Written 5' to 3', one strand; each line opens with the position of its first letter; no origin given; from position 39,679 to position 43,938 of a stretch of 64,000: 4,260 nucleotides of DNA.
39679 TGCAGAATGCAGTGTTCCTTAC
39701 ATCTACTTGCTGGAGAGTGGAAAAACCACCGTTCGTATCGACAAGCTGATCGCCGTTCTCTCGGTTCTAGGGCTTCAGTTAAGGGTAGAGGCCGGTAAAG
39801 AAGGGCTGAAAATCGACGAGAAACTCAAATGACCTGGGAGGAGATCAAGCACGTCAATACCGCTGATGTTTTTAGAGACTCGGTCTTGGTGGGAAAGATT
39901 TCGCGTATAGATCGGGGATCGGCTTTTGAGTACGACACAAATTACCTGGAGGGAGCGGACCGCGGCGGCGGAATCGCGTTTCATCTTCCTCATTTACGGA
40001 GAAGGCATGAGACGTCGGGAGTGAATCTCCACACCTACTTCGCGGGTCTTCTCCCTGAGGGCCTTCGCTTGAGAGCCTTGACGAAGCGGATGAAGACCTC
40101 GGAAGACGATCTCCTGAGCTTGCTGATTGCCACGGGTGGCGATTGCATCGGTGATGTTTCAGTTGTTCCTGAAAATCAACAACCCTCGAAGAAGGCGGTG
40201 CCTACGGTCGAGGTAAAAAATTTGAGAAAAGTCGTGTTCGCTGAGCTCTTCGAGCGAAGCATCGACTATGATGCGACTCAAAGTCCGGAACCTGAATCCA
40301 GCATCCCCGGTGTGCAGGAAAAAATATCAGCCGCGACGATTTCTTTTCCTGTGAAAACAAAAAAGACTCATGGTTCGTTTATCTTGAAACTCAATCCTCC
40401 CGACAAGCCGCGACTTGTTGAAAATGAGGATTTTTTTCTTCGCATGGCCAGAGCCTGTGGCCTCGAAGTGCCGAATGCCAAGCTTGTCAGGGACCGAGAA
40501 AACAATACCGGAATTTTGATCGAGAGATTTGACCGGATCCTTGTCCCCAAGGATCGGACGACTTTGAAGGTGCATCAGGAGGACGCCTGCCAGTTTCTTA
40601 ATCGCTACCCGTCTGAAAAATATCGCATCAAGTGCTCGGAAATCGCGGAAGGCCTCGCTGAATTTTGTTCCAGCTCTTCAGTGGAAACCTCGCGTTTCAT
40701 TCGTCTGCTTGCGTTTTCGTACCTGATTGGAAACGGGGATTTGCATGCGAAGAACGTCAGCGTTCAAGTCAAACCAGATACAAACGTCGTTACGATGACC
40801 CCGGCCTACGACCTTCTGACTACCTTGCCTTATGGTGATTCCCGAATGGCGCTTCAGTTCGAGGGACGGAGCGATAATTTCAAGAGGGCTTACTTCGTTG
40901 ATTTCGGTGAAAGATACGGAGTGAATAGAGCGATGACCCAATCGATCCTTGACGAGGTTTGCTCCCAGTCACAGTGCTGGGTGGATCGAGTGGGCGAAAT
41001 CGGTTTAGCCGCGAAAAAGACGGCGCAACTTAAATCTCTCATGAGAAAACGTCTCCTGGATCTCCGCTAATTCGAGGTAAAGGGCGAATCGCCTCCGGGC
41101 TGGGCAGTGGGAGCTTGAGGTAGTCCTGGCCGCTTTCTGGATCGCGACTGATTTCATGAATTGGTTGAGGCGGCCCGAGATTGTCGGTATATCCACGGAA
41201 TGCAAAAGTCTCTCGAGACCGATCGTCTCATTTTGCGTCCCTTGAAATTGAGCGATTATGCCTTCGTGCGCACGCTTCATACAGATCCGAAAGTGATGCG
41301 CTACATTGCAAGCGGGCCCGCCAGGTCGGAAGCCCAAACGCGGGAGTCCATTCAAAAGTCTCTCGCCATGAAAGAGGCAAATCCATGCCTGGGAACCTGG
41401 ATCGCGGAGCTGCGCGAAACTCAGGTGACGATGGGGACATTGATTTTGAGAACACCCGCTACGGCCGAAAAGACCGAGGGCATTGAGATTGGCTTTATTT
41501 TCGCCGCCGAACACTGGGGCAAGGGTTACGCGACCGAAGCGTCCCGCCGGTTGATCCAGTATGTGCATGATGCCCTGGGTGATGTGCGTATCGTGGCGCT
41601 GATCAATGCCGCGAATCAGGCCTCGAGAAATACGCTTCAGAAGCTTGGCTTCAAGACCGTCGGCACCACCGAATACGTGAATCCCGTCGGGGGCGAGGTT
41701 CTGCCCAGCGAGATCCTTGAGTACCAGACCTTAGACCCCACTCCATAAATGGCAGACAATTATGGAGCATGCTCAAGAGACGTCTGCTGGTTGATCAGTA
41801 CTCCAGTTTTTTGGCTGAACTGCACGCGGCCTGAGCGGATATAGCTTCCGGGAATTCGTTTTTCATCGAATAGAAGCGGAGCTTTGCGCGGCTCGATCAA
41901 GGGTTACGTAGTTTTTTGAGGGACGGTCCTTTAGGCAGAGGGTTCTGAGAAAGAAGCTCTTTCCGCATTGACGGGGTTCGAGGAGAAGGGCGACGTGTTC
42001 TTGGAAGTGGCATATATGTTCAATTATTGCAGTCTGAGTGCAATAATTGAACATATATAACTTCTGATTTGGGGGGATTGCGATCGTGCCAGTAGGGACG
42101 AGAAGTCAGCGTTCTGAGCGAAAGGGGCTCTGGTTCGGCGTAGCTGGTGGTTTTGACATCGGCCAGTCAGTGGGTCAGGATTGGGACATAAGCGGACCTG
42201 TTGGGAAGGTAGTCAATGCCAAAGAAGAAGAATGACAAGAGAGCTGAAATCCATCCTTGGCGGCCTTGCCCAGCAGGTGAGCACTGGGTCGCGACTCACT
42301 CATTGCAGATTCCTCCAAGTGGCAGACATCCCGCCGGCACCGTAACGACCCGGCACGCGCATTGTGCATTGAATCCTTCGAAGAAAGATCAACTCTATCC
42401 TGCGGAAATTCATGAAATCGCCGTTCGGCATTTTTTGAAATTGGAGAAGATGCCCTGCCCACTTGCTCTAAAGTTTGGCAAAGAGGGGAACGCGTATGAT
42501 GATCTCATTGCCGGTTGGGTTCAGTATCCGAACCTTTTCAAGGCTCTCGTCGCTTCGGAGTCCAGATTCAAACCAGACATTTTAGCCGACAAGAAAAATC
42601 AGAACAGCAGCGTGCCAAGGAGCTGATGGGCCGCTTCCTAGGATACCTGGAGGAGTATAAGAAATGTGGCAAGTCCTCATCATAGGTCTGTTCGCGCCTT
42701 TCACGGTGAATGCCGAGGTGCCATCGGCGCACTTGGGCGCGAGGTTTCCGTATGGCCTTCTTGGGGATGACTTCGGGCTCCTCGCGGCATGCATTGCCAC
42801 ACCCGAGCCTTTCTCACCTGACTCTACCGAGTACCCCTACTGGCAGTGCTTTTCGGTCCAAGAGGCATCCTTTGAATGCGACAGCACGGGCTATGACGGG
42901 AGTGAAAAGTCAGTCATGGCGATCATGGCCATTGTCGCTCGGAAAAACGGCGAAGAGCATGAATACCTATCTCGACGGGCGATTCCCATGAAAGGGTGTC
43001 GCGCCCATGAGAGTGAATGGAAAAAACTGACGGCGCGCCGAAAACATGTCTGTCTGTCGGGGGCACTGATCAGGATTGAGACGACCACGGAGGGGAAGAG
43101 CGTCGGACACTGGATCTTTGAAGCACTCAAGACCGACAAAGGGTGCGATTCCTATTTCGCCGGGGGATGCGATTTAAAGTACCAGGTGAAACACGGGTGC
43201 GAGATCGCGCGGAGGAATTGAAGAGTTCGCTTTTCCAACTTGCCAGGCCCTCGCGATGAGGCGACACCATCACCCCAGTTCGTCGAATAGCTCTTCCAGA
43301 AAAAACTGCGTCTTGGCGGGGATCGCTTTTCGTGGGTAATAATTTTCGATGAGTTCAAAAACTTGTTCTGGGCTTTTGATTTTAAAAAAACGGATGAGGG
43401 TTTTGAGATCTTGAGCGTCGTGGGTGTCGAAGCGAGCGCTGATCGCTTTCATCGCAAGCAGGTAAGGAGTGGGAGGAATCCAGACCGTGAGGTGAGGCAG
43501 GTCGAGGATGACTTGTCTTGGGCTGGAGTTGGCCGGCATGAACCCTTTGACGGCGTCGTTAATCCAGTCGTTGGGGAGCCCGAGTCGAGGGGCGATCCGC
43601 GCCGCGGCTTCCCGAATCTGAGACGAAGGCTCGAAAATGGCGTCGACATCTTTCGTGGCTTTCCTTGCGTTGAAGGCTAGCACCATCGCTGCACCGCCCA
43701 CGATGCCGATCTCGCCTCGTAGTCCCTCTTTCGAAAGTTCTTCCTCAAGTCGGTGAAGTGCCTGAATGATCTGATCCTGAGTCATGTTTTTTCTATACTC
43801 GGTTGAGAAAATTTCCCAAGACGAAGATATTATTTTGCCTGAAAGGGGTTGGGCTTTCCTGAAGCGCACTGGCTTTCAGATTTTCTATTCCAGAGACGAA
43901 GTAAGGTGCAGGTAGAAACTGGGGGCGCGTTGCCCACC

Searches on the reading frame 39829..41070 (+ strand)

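Call 3: search_protein_families(library=pfam, proteins=[window:39829-41070:+], max_evalue=1)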
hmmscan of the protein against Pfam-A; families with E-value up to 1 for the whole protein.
window:39829-41070:+ (413 aa): 2 families
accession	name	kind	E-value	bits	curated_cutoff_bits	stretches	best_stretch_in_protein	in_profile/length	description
PF07804.18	HipA_C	-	1.7e-46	159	30.5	1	157-380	1-208/213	HipA-like C-terminal domain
PF13657.11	Couple_hipA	-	1.2e-17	64.6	22.5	1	13-112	2-98/99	HipA N-terminal domain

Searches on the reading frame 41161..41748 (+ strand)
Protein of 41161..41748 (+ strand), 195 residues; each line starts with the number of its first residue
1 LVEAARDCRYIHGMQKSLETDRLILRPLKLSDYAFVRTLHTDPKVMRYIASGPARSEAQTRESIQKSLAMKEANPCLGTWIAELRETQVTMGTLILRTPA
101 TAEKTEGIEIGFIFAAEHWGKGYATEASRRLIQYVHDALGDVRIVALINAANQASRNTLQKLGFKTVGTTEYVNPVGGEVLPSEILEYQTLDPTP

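Call 3: search_protein_families(library=pfam, proteins=[window:41161-41748:+], max_evalue=1)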
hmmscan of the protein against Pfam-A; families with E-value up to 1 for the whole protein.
window:41161-41748:+ (195 aa): 8 families
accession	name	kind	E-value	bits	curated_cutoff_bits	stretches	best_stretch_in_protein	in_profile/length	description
PF13302.13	Acetyltransf_3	-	5.1e-31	108.7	25.4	1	22-165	1-138/138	Acetyltransferase (GNAT) domain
PF00583.31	Acetyltransf_1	-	1.2e-08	35.7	20.7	1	70-164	24-116/116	Acetyltransferase (GNAT) family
PF08445.16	FR47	-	0.00011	22.6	22.1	1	116-173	31-86/86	FR47-like protein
PF12746.13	GNAT_acetyltran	-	0.0049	17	26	1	103-168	177-238/243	GNAT acetyltransferase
PF13523.12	Acetyltransf_8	-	0.011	15.8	27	1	113-169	86-142/145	Acetyltransferase (GNAT) domain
PF13420.13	Acetyltransf_4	-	0.036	14.5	24.3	1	29-173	5-143/155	Acetyltransferase (GNAT) domain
PF10784.15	Plasmid_stab_B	-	0.056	13.7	25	1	40-94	13-68/72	Plasmid stability protein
PF13508.13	Acetyltransf_7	-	0.072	13.9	27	1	79-165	5-83/84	Acetyltransferase (GNAT) domain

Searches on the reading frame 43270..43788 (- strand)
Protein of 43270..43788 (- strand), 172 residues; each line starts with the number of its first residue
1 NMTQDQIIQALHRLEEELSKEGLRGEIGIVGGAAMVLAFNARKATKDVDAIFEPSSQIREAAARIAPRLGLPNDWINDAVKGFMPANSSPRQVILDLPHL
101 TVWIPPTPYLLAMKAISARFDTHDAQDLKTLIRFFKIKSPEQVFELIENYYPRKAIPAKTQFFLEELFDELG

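Call 3: search_protein_families(library=pfam, proteins=[window:43270-43788:-], max_evalue=1)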
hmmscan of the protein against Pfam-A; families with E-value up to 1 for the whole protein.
window:43270-43788:- (172 aa): 2 families
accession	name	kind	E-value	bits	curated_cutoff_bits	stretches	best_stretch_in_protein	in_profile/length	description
PF19502.5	DUF6036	-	3.3e-08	33.9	23.6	1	14-129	6-116/164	Nucleotidyltransferase of unknown function (DUF6036)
PF09970.15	DUF2204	-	0.022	14.8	20.3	1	10-54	4-46/181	Nucleotidyl transferase of unknown function (DUF2204)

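Call 4: search_protein_families(library=padloc, proteins=[window:43270-43788:-], max_evalue=1)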
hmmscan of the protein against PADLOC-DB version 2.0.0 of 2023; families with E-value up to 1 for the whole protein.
window:43270-43788:- (172 aa): 1 family
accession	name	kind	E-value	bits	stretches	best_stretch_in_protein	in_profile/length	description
PDLC02306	AbiEii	-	0.049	11.2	1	21-50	35-64/280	AbiEii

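Call 6: search_protein_families(library=ncbifam, proteins=[window:43270-43788:-], max_evalue=1)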
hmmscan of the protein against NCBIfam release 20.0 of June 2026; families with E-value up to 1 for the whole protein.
window:43270-43788:- (172 aa): 0 families

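Call 10: find_homologous_proteins(query=window:43270-43788:-)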
Query window:43270-43788:- (172 aa): 553 proteins with E <= 0.001 among 596 candidates; the best 120 are listed.
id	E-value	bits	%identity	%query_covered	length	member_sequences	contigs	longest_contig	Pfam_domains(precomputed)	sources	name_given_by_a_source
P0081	2.7e-106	371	99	99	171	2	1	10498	PF19502.6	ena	-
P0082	1.5e-73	264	66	98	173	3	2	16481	PF19502.6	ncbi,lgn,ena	-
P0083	2.3e-72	260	68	99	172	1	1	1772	PF19502.6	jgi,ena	jgi:hypothetical protein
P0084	2.7e-72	260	67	98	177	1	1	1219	PF19502.6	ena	-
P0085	6.6e-72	259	66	97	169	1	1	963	PF19502.6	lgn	-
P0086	6.9e-72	259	69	98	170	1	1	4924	PF19502.6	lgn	-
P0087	8.0e-71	255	64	98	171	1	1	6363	PF19502.6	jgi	jgi:hypothetical protein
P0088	9.3e-71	255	66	98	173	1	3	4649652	PF19502.6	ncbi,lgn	ncbi:MAG: DUF6036 family nucleotidyltransferase [Pseudomonadota bacterium]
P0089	9.3e-71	255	64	98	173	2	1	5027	PF19502.6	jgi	jgi:hypothetical protein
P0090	6.0e-70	253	63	93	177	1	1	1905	PF19502.6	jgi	jgi:hypothetical protein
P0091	6.4e-70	253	64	99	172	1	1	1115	PF19502.6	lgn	-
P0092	8.9e-70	252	63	98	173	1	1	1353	PF19502.6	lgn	-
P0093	2.3e-69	251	64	98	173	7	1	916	PF19502.6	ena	-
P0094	3.6e-69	250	65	98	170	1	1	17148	PF19502.6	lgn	-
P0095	7.9e-69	249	64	99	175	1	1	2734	PF19502.6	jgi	jgi:predicted nucleotidyltransferase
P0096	1.2e-68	248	64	99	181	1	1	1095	PF19502.6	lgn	-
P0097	1.7e-68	248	64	98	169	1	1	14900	PF19502.6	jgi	jgi:hypothetical protein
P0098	1.7e-68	248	70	98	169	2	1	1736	PF19502.6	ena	-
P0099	1.7e-68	248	64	98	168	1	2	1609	PF19502.6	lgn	-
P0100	2.0e-68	248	64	98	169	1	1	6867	PF19502.6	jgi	jgi:hypothetical protein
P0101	2.0e-68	248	68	98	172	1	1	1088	PF19502.6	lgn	-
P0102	2.3e-68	248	63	98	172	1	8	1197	PF19502.6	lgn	-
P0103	2.3e-68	247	64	98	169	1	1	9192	PF19502.6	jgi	jgi:hypothetical protein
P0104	2.4e-68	247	62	98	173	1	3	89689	PF19502.6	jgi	jgi:hypothetical protein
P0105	2.4e-68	247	63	98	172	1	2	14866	PF19502.6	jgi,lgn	jgi:hypothetical protein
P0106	3.0e-68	247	63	98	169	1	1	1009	PF19502.6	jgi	jgi:predicted nucleotidyltransferase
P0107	3.0e-68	247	63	98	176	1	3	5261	PF19502.6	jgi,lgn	jgi:hypothetical protein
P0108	3.1e-68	247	63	98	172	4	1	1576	PF19502.6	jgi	jgi:hypothetical protein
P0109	4.4e-68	247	66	98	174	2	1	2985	PF19502.6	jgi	jgi:hypothetical protein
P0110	4.9e-68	246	63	98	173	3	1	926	PF19502.6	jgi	jgi:hypothetical protein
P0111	5.9e-68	246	63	98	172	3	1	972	PF19502.6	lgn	-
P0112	8.0e-68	246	64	98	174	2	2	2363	PF19502.6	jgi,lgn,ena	-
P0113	1.4e-67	245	62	99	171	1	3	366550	PF19502.6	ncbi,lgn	ncbi:MAG: DUF6036 family nucleotidyltransferase [Pseudomonadota bacterium]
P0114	1.8e-67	245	62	98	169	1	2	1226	PF19502.6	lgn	-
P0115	2.2e-67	244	63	98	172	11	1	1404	PF19502.6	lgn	-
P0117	2.5e-67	244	62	98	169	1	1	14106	PF19502.6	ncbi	-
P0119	3.5e-67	244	62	98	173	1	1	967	PF19502.6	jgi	-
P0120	6.6e-67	243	63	98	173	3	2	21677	PF19502.6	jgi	jgi:hypothetical protein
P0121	1.0e-66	242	62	98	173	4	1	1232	PF19502.6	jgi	jgi:hypothetical protein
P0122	1.2e-66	242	60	98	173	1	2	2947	PF19502.6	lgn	-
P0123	1.3e-66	242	61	98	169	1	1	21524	PF19502.6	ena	-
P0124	1.6e-66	241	62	99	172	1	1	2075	PF19502.6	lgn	-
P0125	1.6e-66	241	61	98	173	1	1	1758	PF19502.6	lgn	-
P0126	1.8e-66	241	61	99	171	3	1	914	PF19502.6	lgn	-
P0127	1.9e-66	241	63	98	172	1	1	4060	PF19502.6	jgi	-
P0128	2.0e-66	241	63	98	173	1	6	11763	PF19502.6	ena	-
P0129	2.0e-66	241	62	98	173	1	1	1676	PF19502.6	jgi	jgi:hypothetical protein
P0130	2.1e-66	241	64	98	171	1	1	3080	PF19502.6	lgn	-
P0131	2.2e-66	241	61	98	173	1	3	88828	PF19502.6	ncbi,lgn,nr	ncbi:MAG: hypothetical protein M3Y79_08960 [Pseudomonadota bacterium]|nr:hypothetical protein [Pseud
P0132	2.6e-66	241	62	98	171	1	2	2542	PF19502.6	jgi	jgi:hypothetical protein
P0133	3.2e-66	241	61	98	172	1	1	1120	PF19502.6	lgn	-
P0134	4.6e-66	240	61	98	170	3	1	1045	PF19502.6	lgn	-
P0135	4.8e-66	240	62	98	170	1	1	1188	PF19502.6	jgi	jgi:hypothetical protein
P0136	1.4e-65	238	61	98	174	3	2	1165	PF19502.6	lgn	-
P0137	2.6e-65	238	62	98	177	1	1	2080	PF19502.6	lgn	-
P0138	2.7e-65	237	61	98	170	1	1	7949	PF19502.6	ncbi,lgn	-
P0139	2.8e-65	237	62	98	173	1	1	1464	PF19502.6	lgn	-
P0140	3.0e-65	237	62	98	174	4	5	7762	PF19502.6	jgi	jgi:hypothetical protein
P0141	3.2e-65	237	61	95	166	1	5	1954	PF19502.6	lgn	-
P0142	4.4e-65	237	62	98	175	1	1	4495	PF19502.6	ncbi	-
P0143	4.6e-65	237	62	95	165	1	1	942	PF19502.6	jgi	-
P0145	8.9e-65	236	64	98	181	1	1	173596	PF19502.6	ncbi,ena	-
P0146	2.3e-64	234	61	98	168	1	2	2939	PF19502.6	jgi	jgi:hypothetical protein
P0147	2.6e-64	234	61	98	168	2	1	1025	PF19502.6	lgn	-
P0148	2.9e-64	234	60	98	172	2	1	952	PF19502.6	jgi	jgi:hypothetical protein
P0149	4.6e-64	233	62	98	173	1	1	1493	PF19502.6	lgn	-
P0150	1.8e-63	232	60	95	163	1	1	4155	PF19502.6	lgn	-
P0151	2.4e-63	231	61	99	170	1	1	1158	PF19502.6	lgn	-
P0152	3.0e-63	231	62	98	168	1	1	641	PF19502.6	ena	-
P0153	3.0e-63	231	57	98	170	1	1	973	PF19502.6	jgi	jgi:hypothetical protein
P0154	5.0e-63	230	60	98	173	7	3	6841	PF19502.6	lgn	-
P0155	8.4e-63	229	62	98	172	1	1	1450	PF19502.6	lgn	-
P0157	9.7e-63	229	61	98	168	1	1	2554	PF19502.6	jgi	jgi:hypothetical protein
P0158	1.0e-62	229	61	97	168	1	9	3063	PF19502.6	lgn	-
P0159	1.1e-62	229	60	98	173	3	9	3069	PF19502.6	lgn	-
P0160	1.1e-62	229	60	98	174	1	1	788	PF19502.6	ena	-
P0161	2.0e-62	228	61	97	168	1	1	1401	PF19502.6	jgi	jgi:hypothetical protein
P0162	2.8e-62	228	61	94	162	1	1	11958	PF19502.6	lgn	-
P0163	3.3e-62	227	59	95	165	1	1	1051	PF19502.6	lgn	-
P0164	7.6e-62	226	58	99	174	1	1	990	PF19502.6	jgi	jgi:hypothetical protein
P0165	1.5e-61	225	60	97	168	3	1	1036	PF19502.6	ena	-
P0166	2.0e-61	225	61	99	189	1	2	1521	PF19502.6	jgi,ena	jgi:hypothetical protein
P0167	2.3e-61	225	62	98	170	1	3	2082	PF19502.6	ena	-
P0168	2.7e-61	224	60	98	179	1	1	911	PF19502.6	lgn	-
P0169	2.9e-61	224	60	98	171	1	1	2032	PF19502.6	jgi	-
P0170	3.1e-61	224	60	98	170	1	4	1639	PF19502.6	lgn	-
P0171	1.2e-60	222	61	99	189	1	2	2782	PF19502.6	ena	-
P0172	1.3e-60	222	60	98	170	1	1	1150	PF19502.6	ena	-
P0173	2.4e-60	221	59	98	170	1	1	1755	PF19502.6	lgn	-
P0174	8.6e-60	220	58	93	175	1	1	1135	PF19502.6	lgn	-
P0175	5.5e-58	214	58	98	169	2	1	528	PF19502.6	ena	-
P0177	1.4e-57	212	55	98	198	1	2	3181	PF19502.6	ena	-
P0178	1.9e-57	212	58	97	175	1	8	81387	PF19502.6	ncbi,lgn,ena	-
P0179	2.1e-57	212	56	93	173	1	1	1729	PF19502.6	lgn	-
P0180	3.0e-57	211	57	98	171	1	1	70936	PF19502.6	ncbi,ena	-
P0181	4.2e-57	211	57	98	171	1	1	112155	PF19502.6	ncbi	-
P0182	6.2e-57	210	58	98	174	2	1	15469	PF19502.6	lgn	-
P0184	1.4e-56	209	56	99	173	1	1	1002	PF19502.6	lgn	-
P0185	2.2e-56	209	58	98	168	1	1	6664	PF19502.6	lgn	-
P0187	1.1e-55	206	55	95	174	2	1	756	PF19502.6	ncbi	-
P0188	1.2e-55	206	53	98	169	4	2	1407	PF19502.6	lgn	-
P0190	1.8e-55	206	53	98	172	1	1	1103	PF19502.6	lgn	-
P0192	4.4e-55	204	55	97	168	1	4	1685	PF19502.6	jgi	jgi:hypothetical protein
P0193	5.5e-55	204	57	99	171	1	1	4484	PF19502.6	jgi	-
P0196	4.0e-54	201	55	98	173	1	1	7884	PF19502.6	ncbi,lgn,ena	-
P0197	4.2e-54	201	56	88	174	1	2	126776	PF19502.6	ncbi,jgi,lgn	-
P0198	5.1e-54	201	54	98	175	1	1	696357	PF19502.6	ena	-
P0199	7.5e-54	200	54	98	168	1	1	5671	PF19502.6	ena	-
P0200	7.8e-54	200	57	98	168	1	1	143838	PF19502.6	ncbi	-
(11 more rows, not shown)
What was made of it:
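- On DUF6036 (PF19502): Nearly all of the listed homologues carry PF19502 (call 10).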

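Call 27: search_solved_structures(query=A2, max_evalue=1, show_alignments=2)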
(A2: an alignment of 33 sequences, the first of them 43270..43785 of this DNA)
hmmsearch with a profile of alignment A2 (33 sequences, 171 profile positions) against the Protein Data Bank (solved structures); distinct sequences matched with E-value up to 1: 4.
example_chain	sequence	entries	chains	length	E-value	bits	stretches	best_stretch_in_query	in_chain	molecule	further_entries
6ycx_F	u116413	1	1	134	0.12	15.2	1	70-130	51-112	Uncharacterized protein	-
6ycx_G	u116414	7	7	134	0.12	15.2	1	70-130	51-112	Uncharacterized protein | Myosin essential light chain ELC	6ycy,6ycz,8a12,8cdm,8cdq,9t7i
6zn3_A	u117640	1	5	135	0.12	15.2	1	70-130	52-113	Myosin essential light chain ELC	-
9jrr_A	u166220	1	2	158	0.3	13.9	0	72-105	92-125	DUF386 domain-containing protein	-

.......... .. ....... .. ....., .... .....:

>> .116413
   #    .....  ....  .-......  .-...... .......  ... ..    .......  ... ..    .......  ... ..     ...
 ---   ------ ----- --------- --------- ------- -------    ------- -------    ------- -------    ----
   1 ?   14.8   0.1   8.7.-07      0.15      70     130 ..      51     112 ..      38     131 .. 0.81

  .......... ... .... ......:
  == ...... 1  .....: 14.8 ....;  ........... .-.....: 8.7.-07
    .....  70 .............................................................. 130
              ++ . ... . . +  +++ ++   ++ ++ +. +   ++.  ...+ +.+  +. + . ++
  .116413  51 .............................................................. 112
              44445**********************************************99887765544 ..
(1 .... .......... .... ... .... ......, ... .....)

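Call 38: predict_structure(alignment_id=A2)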
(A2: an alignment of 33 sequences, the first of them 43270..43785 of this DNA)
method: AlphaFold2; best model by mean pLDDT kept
length: 171 residues; sequences in the alignment: 33
mean_pLDDT: 77.8   pTM: 0.64
mean pLDDT of the five models: 77.8, 76.6, 73.5, 72.5, 71.4
residues with pLDDT >= 90: 27; 70-90: 102; 50-70: 32; < 50: 10
segments of 3 or more residues with pLDDT < 50: 40-49
pLDDT, mean of each block of 10 residues (from residue 1): 85 91 77 60 46 75 89 78 60 86 79 74 77 88 86 84 89 74
secondary structure, 60 per line:
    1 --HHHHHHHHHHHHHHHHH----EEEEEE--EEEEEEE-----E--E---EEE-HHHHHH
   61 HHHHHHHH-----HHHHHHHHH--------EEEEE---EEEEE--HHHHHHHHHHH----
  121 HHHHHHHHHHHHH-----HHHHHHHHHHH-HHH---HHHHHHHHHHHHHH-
elements in order: H3-19 E24-29 E32-38 E51-53 H55-68 H74-82 E91-95 E99-103 H106-116 H121-133 H139-149 H157-170

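Call 44: fold_search(model_id=the predicted structure, library=pdb)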
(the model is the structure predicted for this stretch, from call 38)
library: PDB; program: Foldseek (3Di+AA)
matches with E <= 10: 364; with E <= 0.001: 0
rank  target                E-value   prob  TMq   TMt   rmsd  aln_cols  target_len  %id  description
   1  5fpd_B                2.6e-01  0.06  0.16  0.11  20.6       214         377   11  Structure of heat shock-related 70kDA protein 2 with small-molecule ligand pyrazine-2-carboxamide (AT513) in an altern (released 2015-12-16)
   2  2fsk_A                2.9e-01  0.05  0.14  0.09  19.2       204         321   12  Crystal structure of Ta0583, an archaeal actin homolog, SeMet data (released 2006-04-18)
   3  2fsj                  3.8e-01  0.04  0.14  0.09  19.4       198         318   14  Crystal structure of Ta0583, an archaeal actin homolog, native data (released 2006-04-18)
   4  7c4j_K                4.6e-01  0.05  0.16  0.09  18.7       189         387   16  Cryo-EM structure of the yeast Swi/Snf complex in a nucleosome free state (released 2020-07-15)
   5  2fsk_B                5.1e-01  0.04  0.14  0.09  19.6       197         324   13  Crystal structure of Ta0583, an archaeal actin homolog, SeMet data (released 2006-04-18)
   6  6mrs                  6.1e-01  0.44  0.23  0.44   5.6        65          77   15  De novo designed protein Peak6 (released 2019-06-12)
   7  4i6m_A                6.4e-01  0.04  0.16  0.09  18.5       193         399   14  Structure of Arp7-Arp9-Snf2(HSA)-RTT102 subcomplex of SWI/SNF chromatin remodeler. (released 2013-02-13)
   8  6s02_B                6.4e-01  0.03  0.14  0.10  20.4       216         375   12  Plasmodium falciparum Hsp70-x chaperone nucleotide binding domain - ADP bound state (released 2019-10-02)
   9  5fpd_A                6.8e-01  0.04  0.16  0.11  21.0       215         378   11  Structure of heat shock-related 70kDA protein 2 with small-molecule ligand pyrazine-2-carboxamide (AT513) in an altern (released 2015-12-16)
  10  5eq6_B                8.1e-01  0.06  0.12  0.07  13.6        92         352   17  Pseudomonas aeruginosa PilM bound to AMP-PNP (released 2016-04-27)
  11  4fsv                  9.1e-01  0.03  0.15  0.10  21.4       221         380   12  Crystal structure of a heat shock 70kDa protein 2 (HSPA2) from Homo sapiens at 1.80 A resolution (released 2012-07-18)
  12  3fe1_C                9.6e-01  0.03  0.15  0.10  20.7       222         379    9  Crystal structure of the human 70kDa heat shock protein 6 (Hsp70B') ATPase domain in complex with ADP and inorganic ph (released 2008-12-16)
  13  6vz4_MODEL_1_L        1.0e+00  0.04  0.16  0.09  18.6       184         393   12  Cryo-EM structure of Sth1-Arp7-Arp9-Rtt102 bound to the nucleosome in ADP Beryllium Fluoride state (released 2020-12-02)
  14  5brd_A                1.1e+00  0.05  0.19  0.11  13.7       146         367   12  Crystal structure of Trypanosoma cruzi glucokinase in complex with inhibitor BENZ-GlcN (released 2015-06-17)
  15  9h0c_A                1.1e+00  0.02  0.14  0.10  21.9       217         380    9  Crystal structure of BiP ATPase domain in complex with CDNF C-terminal domain at 1.65 angstroms resolution (released 2025-10-29)
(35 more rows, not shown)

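Call 75: search_protein_families(library=phrogs, proteins=[window:43270-43785:-], max_evalue=0.1)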
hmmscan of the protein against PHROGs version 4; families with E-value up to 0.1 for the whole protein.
window:43270-43785:- (171 aa): 1 family
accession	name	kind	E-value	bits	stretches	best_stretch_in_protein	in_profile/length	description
phrog_12854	-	unknown function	0.011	16.5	1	1-49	1-46/137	-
